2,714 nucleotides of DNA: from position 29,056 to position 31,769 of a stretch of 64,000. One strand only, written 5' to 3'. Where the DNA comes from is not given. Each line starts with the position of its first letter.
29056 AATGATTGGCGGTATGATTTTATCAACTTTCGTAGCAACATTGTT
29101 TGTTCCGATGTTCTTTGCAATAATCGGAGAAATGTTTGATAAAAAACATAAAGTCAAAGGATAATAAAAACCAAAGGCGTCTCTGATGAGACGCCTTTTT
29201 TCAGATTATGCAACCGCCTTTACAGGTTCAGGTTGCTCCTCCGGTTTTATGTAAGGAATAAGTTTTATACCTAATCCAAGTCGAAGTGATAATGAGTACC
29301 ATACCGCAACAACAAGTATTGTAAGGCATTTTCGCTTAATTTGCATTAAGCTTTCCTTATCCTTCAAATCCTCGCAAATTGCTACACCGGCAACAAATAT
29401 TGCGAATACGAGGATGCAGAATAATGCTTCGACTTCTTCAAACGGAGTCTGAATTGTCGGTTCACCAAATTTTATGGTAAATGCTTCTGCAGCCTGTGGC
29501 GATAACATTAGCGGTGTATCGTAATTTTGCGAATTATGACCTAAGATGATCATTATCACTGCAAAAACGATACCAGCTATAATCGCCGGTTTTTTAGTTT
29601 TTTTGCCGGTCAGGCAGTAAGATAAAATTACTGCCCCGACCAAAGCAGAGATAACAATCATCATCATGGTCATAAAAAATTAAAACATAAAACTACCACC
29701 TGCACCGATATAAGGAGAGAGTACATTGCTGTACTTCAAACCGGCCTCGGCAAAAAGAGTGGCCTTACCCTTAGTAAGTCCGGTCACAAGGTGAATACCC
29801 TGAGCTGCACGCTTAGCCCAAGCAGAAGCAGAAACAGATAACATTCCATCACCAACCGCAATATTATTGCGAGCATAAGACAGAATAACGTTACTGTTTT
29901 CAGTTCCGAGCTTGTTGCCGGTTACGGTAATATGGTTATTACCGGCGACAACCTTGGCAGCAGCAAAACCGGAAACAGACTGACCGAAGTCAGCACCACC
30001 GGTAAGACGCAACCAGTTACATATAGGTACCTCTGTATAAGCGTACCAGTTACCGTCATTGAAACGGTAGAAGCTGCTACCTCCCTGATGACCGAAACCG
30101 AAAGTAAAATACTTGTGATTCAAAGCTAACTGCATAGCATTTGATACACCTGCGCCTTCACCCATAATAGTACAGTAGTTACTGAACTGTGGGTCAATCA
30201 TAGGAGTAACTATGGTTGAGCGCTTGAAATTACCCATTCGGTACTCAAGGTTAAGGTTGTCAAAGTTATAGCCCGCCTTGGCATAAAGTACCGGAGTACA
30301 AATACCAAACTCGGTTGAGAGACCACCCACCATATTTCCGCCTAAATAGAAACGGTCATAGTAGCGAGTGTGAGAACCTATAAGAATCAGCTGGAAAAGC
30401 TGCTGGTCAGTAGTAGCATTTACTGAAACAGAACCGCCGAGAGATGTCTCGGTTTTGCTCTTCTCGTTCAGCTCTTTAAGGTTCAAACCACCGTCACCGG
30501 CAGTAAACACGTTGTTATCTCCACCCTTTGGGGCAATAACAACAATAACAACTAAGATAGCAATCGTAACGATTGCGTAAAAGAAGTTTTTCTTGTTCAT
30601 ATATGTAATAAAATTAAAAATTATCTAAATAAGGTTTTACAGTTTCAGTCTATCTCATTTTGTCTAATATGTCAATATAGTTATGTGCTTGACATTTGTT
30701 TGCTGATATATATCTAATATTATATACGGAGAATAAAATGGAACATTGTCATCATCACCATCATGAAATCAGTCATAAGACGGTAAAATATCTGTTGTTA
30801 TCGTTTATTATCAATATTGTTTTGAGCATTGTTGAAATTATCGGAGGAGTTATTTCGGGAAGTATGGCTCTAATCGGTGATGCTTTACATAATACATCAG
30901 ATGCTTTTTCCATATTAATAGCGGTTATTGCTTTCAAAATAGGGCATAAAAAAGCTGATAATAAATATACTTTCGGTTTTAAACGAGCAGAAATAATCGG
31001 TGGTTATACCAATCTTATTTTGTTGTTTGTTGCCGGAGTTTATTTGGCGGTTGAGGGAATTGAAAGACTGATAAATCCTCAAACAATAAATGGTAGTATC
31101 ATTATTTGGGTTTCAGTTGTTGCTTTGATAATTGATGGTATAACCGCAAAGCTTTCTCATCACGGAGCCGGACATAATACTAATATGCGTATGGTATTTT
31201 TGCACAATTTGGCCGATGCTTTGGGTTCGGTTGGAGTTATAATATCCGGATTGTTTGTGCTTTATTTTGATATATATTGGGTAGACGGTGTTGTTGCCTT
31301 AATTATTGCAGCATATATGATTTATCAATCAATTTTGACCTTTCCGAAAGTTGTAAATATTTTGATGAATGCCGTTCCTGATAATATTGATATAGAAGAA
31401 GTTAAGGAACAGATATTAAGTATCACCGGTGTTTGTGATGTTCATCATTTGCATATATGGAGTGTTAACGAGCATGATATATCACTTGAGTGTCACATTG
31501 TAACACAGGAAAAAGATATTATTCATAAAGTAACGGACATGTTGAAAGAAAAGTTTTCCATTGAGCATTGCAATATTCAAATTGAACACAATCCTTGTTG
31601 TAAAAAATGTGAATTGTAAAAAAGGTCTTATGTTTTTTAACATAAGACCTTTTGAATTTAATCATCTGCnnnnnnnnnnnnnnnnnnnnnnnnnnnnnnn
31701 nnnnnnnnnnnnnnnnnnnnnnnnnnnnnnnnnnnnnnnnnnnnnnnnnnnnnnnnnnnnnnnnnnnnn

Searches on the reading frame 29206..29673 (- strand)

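Call 21: search_protein_families(library=pfam, proteins=[window:29206-29673:-], max_evalue=0.001)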
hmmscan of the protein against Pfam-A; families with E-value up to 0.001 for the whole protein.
window:29206-29673:- (155 aa): 1 family
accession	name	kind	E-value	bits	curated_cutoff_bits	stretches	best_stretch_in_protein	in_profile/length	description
PF01757.29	Acyl_transf_3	-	0.00072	19.2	31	1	36-128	9-88/326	Acyltransferase domain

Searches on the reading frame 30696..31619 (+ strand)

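Call 21: search_protein_families(library=pfam, proteins=[window:30696-31619:+], max_evalue=0.001)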
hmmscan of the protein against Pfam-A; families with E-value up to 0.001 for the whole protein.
window:30696-31619:+ (307 aa): 2 families
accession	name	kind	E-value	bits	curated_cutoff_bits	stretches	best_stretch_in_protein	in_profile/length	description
PF01545.26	Cation_efflux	-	1.3e-45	156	26.6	1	33-224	1-198/198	Cation efflux family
PF16916.11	ZT_dimer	-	6.8e-13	48.9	26.7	1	228-298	1-77/78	Dimerisation domain of Zinc Transporter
